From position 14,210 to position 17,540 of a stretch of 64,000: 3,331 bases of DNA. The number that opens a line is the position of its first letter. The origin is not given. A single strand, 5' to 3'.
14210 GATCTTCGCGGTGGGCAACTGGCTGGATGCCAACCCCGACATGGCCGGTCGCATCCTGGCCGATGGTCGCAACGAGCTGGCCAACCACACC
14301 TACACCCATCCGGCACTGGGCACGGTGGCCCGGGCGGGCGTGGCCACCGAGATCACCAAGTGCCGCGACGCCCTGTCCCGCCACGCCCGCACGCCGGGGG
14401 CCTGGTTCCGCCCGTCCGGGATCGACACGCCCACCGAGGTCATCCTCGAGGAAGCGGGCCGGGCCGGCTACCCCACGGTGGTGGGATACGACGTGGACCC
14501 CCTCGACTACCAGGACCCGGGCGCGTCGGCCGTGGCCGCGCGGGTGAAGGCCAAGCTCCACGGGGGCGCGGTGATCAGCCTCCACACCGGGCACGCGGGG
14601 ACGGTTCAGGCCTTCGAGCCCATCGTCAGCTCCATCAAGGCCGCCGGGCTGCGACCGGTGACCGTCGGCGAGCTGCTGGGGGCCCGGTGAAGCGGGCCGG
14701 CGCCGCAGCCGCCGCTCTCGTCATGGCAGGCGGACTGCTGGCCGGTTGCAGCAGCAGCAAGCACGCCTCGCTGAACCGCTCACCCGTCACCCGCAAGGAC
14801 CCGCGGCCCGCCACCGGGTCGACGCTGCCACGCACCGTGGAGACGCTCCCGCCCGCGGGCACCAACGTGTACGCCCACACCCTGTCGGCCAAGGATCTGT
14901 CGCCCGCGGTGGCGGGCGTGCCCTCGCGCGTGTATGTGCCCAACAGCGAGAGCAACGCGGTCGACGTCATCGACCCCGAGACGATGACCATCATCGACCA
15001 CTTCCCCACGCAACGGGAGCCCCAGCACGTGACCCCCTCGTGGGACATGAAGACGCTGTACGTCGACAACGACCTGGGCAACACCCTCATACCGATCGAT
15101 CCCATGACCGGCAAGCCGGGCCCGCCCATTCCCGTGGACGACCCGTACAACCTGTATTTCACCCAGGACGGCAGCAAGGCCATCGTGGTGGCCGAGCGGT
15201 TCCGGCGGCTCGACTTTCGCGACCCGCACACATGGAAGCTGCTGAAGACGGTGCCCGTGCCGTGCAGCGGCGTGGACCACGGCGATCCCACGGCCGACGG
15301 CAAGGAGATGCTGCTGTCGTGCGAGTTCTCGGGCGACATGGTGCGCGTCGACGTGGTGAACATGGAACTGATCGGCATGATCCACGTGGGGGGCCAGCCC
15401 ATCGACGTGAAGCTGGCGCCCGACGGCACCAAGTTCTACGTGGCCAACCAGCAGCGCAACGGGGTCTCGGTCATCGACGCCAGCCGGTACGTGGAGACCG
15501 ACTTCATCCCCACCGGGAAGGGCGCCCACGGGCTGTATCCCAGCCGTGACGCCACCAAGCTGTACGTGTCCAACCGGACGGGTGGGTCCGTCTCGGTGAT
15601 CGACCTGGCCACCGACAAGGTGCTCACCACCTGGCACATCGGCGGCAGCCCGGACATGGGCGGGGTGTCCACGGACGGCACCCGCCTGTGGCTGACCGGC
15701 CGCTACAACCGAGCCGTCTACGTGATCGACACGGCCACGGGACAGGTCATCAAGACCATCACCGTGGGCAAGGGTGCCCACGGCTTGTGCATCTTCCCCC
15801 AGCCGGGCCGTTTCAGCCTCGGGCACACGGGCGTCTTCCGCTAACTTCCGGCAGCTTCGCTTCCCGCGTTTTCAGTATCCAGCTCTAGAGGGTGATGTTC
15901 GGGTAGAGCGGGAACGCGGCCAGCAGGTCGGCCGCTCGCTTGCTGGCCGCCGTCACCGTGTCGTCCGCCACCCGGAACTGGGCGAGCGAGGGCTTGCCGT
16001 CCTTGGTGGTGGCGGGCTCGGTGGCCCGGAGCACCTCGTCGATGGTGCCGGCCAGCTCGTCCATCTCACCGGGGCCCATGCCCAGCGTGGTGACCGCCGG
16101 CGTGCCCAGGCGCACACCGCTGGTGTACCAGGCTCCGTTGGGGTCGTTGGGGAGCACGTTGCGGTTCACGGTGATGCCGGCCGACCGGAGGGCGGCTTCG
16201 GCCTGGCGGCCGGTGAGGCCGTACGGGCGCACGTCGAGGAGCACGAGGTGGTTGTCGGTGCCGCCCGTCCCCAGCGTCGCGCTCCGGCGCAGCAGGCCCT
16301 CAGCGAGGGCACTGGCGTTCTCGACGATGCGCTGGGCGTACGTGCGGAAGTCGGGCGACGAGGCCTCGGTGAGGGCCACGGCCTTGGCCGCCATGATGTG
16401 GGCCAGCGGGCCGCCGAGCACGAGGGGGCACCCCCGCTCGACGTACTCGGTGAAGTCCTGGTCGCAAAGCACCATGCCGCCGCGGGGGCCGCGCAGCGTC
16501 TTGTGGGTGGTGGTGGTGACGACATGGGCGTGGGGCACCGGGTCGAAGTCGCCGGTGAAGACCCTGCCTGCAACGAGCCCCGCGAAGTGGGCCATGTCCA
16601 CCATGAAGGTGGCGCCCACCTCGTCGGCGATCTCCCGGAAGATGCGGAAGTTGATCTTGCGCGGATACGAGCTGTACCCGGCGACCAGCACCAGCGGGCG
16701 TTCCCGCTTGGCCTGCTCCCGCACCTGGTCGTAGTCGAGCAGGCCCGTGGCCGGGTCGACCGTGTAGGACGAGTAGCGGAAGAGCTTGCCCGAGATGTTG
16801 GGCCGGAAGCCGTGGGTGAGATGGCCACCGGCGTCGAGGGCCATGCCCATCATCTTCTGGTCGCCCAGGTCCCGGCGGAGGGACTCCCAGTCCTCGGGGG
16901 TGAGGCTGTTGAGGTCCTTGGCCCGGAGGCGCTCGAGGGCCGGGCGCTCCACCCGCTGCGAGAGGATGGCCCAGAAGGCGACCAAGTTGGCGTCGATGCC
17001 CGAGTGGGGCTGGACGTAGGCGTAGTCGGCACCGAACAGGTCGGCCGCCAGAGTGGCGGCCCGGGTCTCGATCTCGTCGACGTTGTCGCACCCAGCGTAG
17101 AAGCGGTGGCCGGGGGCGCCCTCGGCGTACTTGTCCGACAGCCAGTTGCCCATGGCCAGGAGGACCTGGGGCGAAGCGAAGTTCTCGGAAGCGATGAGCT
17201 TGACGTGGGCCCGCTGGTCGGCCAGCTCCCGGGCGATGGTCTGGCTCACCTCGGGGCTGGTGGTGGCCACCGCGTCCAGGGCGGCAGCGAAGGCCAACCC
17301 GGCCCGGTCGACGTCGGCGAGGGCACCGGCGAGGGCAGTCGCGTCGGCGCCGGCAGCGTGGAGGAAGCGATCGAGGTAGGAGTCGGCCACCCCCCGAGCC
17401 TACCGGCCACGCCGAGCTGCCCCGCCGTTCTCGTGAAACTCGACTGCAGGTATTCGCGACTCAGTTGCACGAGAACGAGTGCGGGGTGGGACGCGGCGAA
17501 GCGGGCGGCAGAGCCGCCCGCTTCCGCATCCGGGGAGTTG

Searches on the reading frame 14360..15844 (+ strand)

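Call 84: search_protein_families(library=pfam, proteins=[window:14360-15844:+], max_evalue=0.001)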
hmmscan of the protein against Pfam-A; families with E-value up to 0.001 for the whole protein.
window:14360-15844:+ (494 aa): 4 families
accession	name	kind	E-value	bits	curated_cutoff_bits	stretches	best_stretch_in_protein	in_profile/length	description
PF21783.3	YNCE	-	1.2e-29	104.2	27.1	1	186-477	37-332/339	YNCE-like beta-propeller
PF02239.22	Cytochrom_D1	-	1.4e-05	24.3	25.5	1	359-468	7-116/368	Cytochrome D1 heme domain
PF25174.1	Beta-prop_THOC3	-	0.00078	19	305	0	331-467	75-209/272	THOC3 beta-propeller domain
PF16819.11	DUF5074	-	0.00095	18.7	27.2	0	398-473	108-184/353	Domain of unknown function (DUF5074)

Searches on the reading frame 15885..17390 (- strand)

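Call 85: search_protein_families(library=pfam, proteins=[window:15885-17390:-], max_evalue=0.001)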
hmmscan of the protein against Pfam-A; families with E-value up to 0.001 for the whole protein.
window:15885-17390:- (501 aa): 1 family
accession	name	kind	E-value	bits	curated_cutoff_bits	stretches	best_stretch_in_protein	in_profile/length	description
PF00464.25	SHMT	-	7.3e-119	397.4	27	2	178-449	111-398/399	Serine hydroxymethyltransferase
